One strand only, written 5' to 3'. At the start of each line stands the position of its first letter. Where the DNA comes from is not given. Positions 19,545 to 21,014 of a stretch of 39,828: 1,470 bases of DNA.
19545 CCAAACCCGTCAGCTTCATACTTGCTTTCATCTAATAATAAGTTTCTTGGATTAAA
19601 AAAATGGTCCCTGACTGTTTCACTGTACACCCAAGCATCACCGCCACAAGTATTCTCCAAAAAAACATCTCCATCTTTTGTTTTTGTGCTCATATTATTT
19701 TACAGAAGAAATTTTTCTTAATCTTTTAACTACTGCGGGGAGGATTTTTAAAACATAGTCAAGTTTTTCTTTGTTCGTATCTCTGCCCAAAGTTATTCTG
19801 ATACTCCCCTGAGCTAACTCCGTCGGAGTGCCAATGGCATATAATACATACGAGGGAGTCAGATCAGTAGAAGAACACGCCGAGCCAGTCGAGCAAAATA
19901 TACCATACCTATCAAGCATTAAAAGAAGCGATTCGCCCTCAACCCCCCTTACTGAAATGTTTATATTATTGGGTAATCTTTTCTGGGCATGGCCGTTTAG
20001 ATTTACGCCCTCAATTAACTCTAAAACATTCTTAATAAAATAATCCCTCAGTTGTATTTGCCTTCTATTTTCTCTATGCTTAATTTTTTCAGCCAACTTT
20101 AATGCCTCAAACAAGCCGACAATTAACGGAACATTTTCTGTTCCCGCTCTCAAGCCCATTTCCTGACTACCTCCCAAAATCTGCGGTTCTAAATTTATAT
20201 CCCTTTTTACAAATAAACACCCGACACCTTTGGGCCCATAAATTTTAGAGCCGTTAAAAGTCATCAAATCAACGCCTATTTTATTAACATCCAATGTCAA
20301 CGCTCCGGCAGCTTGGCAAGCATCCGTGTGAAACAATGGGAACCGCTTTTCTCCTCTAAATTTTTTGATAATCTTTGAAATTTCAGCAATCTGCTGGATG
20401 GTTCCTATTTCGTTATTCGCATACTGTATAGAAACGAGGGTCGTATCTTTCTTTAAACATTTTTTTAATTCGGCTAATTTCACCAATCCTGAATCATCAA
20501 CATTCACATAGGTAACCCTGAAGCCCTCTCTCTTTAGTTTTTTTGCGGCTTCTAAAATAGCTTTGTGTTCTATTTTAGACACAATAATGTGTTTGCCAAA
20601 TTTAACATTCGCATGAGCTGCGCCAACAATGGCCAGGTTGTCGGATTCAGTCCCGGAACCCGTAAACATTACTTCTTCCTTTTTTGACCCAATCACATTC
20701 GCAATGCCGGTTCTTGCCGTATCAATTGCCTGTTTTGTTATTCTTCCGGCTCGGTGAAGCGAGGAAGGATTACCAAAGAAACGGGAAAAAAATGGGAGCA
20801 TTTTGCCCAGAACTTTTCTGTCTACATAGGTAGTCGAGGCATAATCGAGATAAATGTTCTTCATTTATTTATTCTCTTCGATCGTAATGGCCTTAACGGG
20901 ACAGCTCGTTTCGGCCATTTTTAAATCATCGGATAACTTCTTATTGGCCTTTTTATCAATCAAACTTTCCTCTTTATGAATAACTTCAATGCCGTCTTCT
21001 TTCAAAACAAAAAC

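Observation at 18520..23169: Six-gene operon coupling a B12-rSAM to its own Fe-S assembly and electron-supply chain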

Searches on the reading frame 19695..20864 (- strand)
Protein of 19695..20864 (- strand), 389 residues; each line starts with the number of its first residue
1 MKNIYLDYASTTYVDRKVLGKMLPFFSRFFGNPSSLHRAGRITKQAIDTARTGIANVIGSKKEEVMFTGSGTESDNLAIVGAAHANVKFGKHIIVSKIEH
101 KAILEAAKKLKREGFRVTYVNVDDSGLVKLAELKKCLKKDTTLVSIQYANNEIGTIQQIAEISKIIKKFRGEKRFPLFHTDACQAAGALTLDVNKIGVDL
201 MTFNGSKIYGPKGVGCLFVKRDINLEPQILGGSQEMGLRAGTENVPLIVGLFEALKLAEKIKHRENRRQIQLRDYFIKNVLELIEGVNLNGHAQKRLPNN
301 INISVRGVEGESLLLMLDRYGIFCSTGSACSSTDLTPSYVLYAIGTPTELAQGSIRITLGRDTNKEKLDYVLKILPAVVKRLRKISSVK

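Call 3: search_protein_families(library=pfam, proteins=[window:19695-20864:-], max_evalue=0.01)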
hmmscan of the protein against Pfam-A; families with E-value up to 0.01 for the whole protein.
window:19695-20864:- (389 aa): 5 families
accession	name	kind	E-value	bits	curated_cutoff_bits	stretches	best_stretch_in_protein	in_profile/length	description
PF00266.25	Aminotran_5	-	1.6e-76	258.2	21.5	1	4-370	1-370/371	Aminotransferase class-V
PF01212.27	Beta_elim_lyase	-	1.8e-07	31.2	27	1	62-222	47-214/288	Beta-eliminating lyase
PF00155.27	Aminotran_1_2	-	0.00023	20.9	19.7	1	48-372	45-358/361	Aminotransferase class I and II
PF06838.17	Met_gamma_lyase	-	0.00051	19.1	24.2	1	115-211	128-225/405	Methionine gamma-lyase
PF01053.26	Cys_Met_Meta_PP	-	0.0058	15.7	27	1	9-203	24-194/381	Cys/Met metabolism PLP-dependent enzyme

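Call 4: search_protein_families(library=ncbifam, proteins=[window:19695-20864:-], max_evalue=0.01)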
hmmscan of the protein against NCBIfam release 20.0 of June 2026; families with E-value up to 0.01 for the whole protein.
window:19695-20864:- (389 aa): 26 families (the best 25 are shown)
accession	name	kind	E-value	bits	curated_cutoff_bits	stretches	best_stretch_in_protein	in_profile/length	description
TIGR03402.1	FeS_nifS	equivalog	9.8e-142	472.2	530.75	1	4-387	1-378/379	cysteine desulfurase NifS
TIGR02006.1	IscS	equivalog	5e-120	401.2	643.2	1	3-387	4-383/402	IscS subfamily cysteine desulfurase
NF010611.0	PRK14012.1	equivalog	1.3e-119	399.8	548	1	3-387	6-387/406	IscS subfamily cysteine desulfurase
TIGR03235.1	DNA_S_dndA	equivalog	1.9e-104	349.8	480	1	5-358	1-352/353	cysteine desulfurase DndA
TIGR03403.1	nifS_epsilon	equivalog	4.6e-96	321.9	587.7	1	4-387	1-381/382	NifS family cysteine desulfurase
NF002806.0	PRK02948.1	subfamily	1.3e-92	310.7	304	1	4-381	2-374/381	IscS subfamily cysteine desulfurase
TIGR01979.1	sufS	subfamily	7e-47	160.2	475.1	1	4-332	20-363/403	SufS family cysteine desulfurase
TIGR01977.1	am_tr_V_EF2568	hypoth_equivalog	5.5e-46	157.3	377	1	4-376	1-374/376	cysteine desulfurase family protein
NF041166.1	f2_encap_cargo1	exception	3.9e-36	125.4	800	1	4-331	247-587/623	family 2A encapsulin nanocompartment cargo protein cysteine desulfurase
NF040779.1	Sec_lyase_SclA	exception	4.6e-28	98.2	525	1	4-379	1-377/378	selenocysteine lyase SclA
NF006791.0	PRK09295.1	equivalog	4.3e-26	91.9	661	1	4-331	25-365/406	cysteine desulfurase SufS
TIGR01976.1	am_tr_V_VC1184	hypoth_equivalog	3.2e-24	85.9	352.35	1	3-266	19-283/401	cysteine desulfurase-like protein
NF008126.0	PRK10874.1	equivalog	9.7e-22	77.6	607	1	2-330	19-358/401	cysteine desulfurase CsdA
TIGR03392.1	FeS_syn_CsdA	equivalog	9.1e-20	71.2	493.6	1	2-223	16-235/398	cysteine desulfurase CsdA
TIGR04343.1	egtE_PLP_lyase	equivalog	6.6e-12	44.9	400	1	46-223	55-219/370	ergothioneine biosynthesis PLP-dependent enzyme EgtE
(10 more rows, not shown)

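Call 11: find_encoding_contigs(protein=window:19695-20864:-, flank=10000, max_places=6)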
Protein window:19695-20864:- (389 aa): no gene with exactly this product is on record in the collection.

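Call 17: find_related_loci(query=window:19695-20864:-, collection=genome_contigs, flank=10000)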
Query window:19695-20864:- (389 aa) in genome_contigs; peptide patterns used: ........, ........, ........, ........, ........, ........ (x = any residue, [..] = any of these).
187 stretches matched a pattern; 86 encode a relative of the query (tblastn E <= 1e-3); the best 80 are kept; 80 distinct loci.
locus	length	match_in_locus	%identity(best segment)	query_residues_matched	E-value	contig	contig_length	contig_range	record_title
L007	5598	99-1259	62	1-388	1e-165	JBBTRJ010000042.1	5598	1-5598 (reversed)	MAG: Patescibacteria group bacterium isolate H52-bin123_1 H52_bin123_1_000000000042, whole genome shotgun sequence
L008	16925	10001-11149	63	1-383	3e-161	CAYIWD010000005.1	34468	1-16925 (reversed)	MAG TPA_asm: uncultured Candidatus Saccharibacteria bacterium isolate ERP119705_co3_600 genome assembly, contig: NODE_13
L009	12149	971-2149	60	1-382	7e-153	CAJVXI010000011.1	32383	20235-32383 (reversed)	TPA_asm: uncultured bacterium isolate DRR093005_bin.15_MetaBAT_v2.12.1_MAG genome assembly, contig: NODE_658_length_3238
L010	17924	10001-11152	51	1-388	2e-126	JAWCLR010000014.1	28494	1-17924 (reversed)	MAG: Candidatus Woesearchaeota archaeon isolate JZ-2_201705_bins_23 JZ-2_201705_bins_23_scaffold_14, whole genome shotgu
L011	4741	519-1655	49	1-383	1e-121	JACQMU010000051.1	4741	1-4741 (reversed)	MAG: Candidatus Woesearchaeota archaeon isolate NC_groundwater_1237_Ag_S-0.1um_39_34 S_p1_S3_coassembly_k141_768687, who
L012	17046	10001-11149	51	1-388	7e-120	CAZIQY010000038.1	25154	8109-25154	MAG TPA_asm: uncultured Syntrophaceae bacterium isolate SRP098346_co1_212 genome assembly, contig: NODE_1622_length_2515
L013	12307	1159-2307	50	1-389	9e-120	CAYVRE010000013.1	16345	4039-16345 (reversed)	MAG TPA_asm: uncultured Candidatus Saccharibacteria bacterium isolate SRP178699_co1_238 genome assembly, contig: NODE_45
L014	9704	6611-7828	49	1-383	2e-119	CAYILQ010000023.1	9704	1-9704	MAG TPA_asm: uncultured Candidatus Saccharibacteria bacterium isolate ERP119705_co24_158 genome assembly, contig: NODE_1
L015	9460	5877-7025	48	1-389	3e-117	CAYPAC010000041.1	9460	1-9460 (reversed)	MAG TPA_asm: uncultured Methanosarcinales archaeon isolate binchicken_co38_1178 genome assembly, contig: NODE_15432_leng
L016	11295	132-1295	52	2-385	3e-117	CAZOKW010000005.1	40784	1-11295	MAG TPA_asm: uncultured Candidatus Saccharibacteria bacterium isolate SRP178908_co1_360 genome assembly, contig: NODE_50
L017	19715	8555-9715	50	1-389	9e-117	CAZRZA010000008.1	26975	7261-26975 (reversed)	MAG TPA_asm: uncultured Gammaproteobacteria bacterium isolate SRP200020_co5_4 genome assembly, contig: NODE_2713_length_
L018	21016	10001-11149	49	1-388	2e-114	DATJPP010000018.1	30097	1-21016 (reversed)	MAG TPA_asm: Candidatus Margulisiibacteriota bacterium isolate SMAG_U14916 k141_3978178, whole genome shotgun sequence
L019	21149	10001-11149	47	2-388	1e-111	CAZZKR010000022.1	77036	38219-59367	MAG TPA_asm: uncultured Nitrososphaeria archaeon isolate binchicken_co25_112 genome assembly, contig: k141_104535, whole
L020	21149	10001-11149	47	1-388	5e-110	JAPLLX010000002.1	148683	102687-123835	MAG: Candidatus Omnitrophota bacterium isolate LacPavin_0920_WC90_MAG_43_22 LacPavin_0920_WC90_scaffold_930476, whole ge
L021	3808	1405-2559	46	1-385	2e-110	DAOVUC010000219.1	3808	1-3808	MAG TPA_asm: Candidatus Dadabacteria bacterium isolate CSMAG_1669 CSMAG_1669_k141_3951079_length_3808_cov_8.9973, whole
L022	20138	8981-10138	63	1-389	4e-161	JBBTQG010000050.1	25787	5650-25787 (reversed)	MAG: Patescibacteria group bacterium isolate H43-bin185_1 H43_bin185_1_000000000050, whole genome shotgun sequence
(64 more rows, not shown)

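Call 21: search_protein_families(library=pfam, proteins=[L022:2920-4665:+, L022:4666-6351:+, L022:6354-7052:-, L022:7018-7734:-, L022:7917-8960:+, L022:11305-11595:-, L022:11705-12730:-, L022:12824-14593:+, L022:14651-15880:-, L022:15884-17803:-], max_evalue=0.001)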
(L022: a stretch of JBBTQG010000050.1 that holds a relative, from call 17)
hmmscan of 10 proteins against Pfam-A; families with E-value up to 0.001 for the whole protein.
L022:2920-4665:+ (581 aa): 1 family
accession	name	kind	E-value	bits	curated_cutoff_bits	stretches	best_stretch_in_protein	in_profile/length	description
PF13231.12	PMT_2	-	1.3e-05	25.9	26.1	1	98-225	30-156/160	Dolichyl-phosphate-mannose-protein mannosyltransferase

L022:4666-6351:+ (561 aa): 0 families

L022:6354-7052:- (232 aa): 1 family
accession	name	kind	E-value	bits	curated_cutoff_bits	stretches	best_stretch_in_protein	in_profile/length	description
PF00535.33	Glycos_transf_2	-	8e-18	65.4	23.3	1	5-160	2-166/168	Glycosyl transferase family 2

L022:7018-7734:- (238 aa): 1 family
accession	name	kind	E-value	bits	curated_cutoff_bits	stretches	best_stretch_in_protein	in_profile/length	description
PF09335.16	VTT_dom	-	1.3e-22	81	33.9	1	68-185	1-122/123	VTT domain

L022:7917-8960:+ (347 aa): 2 families
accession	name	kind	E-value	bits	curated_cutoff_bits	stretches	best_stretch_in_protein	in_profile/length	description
PF00535.33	Glycos_transf_2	-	1.7e-27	96.8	23.3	1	26-194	1-166/168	Glycosyl transferase family 2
PF10111.15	Glyco_tranf_2_2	-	5.8e-05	23.2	27.3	1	50-126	15-96/276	Glycosyltransferase like family 2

L022:11305-11595:- (96 aa): 12 families
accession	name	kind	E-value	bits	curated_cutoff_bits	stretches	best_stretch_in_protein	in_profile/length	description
PF13370.11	Fer4_13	-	6.1e-08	33.7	24.5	1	30-91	4-56/58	4Fe-4S single cluster domain of Ferredoxin I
PF12838.12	Fer4_7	-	1.1e-07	32.6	27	2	31-70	1-34/52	4Fe-4S dicluster domain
PF13459.11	Fer4_15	-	1.3e-07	32.6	22.4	1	29-93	5-66/66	4Fe-4S single cluster domain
PF13237.11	Fer4_10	-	1.9e-05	24.9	25.5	1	26-57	3-22/53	4Fe-4S dicluster domain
PF12837.12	Fer4_6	-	3.9e-05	23.8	25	1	30-43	7-20/24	4Fe-4S binding domain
PF00037.32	Fer4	-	7e-05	22.9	21.1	1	30-43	6-19/24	4Fe-4S binding domain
PF12797.12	Fer4_2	-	9.9e-05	22.5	24.5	1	28-43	6-21/22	4Fe-4S binding domain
PF13183.11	Fer4_8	-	0.0002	22.2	27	1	31-62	4-35/68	4Fe-4S dicluster domain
PF13187.11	Fer4_9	-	0.00021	21.7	27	1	22-44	27-49/52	4Fe-4S dicluster domain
PF14697.11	Fer4_21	-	0.0003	21.3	35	1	18-43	27-52/59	4Fe-4S dicluster domain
PF12800.12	Fer4_4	-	0.00061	20.4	24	1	32-43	4-15/17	4Fe-4S binding domain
PF25160.1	LdpA_Fe-S-bd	-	0.00093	19.4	27.6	0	28-44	24-40/49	LdpA Fe-S cluster-binding domain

L022:11705-12730:- (341 aa): 2 families
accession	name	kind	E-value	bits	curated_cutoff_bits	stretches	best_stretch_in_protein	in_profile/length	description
PF04055.27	Radical_SAM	-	3.3e-13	50.6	29.5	1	56-209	4-152/166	Radical SAM superfamily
PF13186.11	SPASM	-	8e-09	36.1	21.5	1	262-333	1-67/67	Iron-sulfur cluster-binding domain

L022:12824-14593:+ (589 aa): 1 family
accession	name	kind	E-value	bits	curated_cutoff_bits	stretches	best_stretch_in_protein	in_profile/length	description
PF13231.12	PMT_2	-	2.7e-06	28.1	26.1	1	74-191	12-130/160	Dolichyl-phosphate-mannose-protein mannosyltransferase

L022:14651-15880:- (409 aa): 1 family
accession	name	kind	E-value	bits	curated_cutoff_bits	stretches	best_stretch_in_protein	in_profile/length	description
PF01075.23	Glyco_transf_9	-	1.7e-17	64.1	22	1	116-371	3-230/247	Glycosyltransferase family 9 (heptosyltransferase)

L022:15884-17803:- (639 aa): 3 families
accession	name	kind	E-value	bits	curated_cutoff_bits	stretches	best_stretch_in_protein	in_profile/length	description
PF00733.27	Asn_synthase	-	6.7e-75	253.4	21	1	247-632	2-349/354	Asparagine synthase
PF13522.11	GATase_6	-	1.1e-47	161.7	27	1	32-165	1-130/130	Glutamine amidotransferase domain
PF13537.11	GATase_7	-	4.9e-47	159.4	25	1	47-170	1-122/123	Glutamine amidotransferase domain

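Call 22: search_protein_families(library=pfam, proteins=[L008:4241-5224:+, L008:5326-6669:+, L008:6827-8218:+, L008:8279-8833:+, L008:9105-10004:+, L008:12301-12522:-, L008:13091-14479:+, L008:14519-15091:+, L008:15384-15815:+, L008:12746-13033:-], max_evalue=0.001)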
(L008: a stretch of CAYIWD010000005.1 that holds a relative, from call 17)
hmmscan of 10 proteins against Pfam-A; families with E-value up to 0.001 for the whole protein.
L008:4241-5224:+ (327 aa): 2 families
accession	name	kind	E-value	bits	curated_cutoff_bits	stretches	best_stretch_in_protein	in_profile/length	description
PF13310.11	Virulence_RhuM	-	2.5e-20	73.3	33.7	1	77-132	18-76/252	Virulence protein RhuM family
PF02661.23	Fic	-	3.6e-12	47.4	24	1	201-280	6-93/93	Fic/DOC family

L008:5326-6669:+ (447 aa): 0 families

L008:6827-8218:+ (463 aa): 3 families
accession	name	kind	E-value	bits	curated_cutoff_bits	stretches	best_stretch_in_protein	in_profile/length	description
PF08245.18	Mur_ligase_M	-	1.4e-45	156.2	24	1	48-274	1-200/200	Mur ligase middle domain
PF02875.26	Mur_ligase_C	-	2.2e-23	83.9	28.4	1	296-432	1-126/127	Mur ligase, glutamate ligase domain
PF00448.28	SRP54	-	8.8e-05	22.7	22.7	0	43-93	4-53/196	SRP54-type protein, GTPase domain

L008:8279-8833:+ (184 aa): 0 families

L008:9105-10004:+ (299 aa): 1 family
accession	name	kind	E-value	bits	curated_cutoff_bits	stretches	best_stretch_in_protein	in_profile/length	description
PF01916.23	DS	-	2.3e-75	254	27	1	1-270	43-287/288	Deoxyhypusine synthase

L008:12301-12522:- (73 aa): 13 families
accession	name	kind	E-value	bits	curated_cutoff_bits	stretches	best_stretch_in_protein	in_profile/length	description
PF13459.11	Fer4_15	-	1.4e-14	55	22.4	1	7-70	4-65/66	4Fe-4S single cluster domain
PF13370.11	Fer4_13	-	9.4e-12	45.9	24.5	1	10-71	5-58/58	4Fe-4S single cluster domain of Ferredoxin I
PF13237.11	Fer4_10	-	9.9e-07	29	25.5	1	3-57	1-43/53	4Fe-4S dicluster domain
PF12838.12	Fer4_7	-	1.6e-06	28.9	27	1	10-68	1-52/52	4Fe-4S dicluster domain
PF13187.11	Fer4_9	-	6.9e-06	26.4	27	0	9-23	35-49/52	4Fe-4S dicluster domain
PF12797.12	Fer4_2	-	9.1e-06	25.8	24.5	1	4-23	3-22/22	4Fe-4S binding domain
PF13183.11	Fer4_8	-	1.2e-05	26.2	27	1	10-64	4-54/68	4Fe-4S dicluster domain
PF00037.32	Fer4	-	1.6e-05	25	21.1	1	10-22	7-19/24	4Fe-4S binding domain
PF12837.12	Fer4_6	-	3.5e-05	24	25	1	6-23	4-21/24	4Fe-4S binding domain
PF13746.11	Fer4_18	-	0.00014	22.5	27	0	7-33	57-81/114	4Fe-4S dicluster domain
PF25160.1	LdpA_Fe-S-bd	-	0.00018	21.7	27.6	0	9-23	26-40/49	LdpA Fe-S cluster-binding domain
PF12800.12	Fer4_4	-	0.0002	21.9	24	1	10-23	3-16/17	4Fe-4S binding domain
PF13484.11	Fer4_16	-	0.00032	21.8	30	0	10-64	1-56/66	4Fe-4S double cluster binding domain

L008:13091-14479:+ (462 aa): 5 families
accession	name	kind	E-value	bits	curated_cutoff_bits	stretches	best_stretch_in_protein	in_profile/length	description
PF10996.14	Beta-Casp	-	3.6e-35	121.5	27.7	1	249-377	1-120/120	Beta-Casp domain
PF07521.17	RMMBL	-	1.7e-15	57.2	21.6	1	391-454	2-63/63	Zn-dependent metallo-hydrolase RNA specificity domain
PF16661.11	Lactamase_B_6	-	1.9e-15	57.2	27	1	18-166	1-151/193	Metallo-beta-lactamase superfamily domain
PF00753.33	Lactamase_B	-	2.7e-11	44.2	22.7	1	16-74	8-64/196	Metallo-beta-lactamase superfamily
PF12706.13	Lactamase_B_2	-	1.4e-10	41.6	27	1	24-208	1-164/200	Beta-lactamase superfamily domain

L008:14519-15091:+ (190 aa): 2 families
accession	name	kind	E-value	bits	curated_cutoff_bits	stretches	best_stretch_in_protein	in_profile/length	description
PF18306.6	LDcluster4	-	1.3e-34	119.4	26.3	1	7-174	1-149/151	SLOG cluster4 family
PF03641.19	Lysine_decarbox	-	1.2e-05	25.9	27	1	55-179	4-131/131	Possible lysine decarboxylase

L008:15384-15815:+ (143 aa): 1 family
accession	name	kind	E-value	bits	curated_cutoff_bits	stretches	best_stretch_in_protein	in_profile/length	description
PF02308.21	MgtC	-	1.1e-35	123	31.4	1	8-133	1-119/121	MgtC family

L008:12746-13033:- (95 aa): 0 families
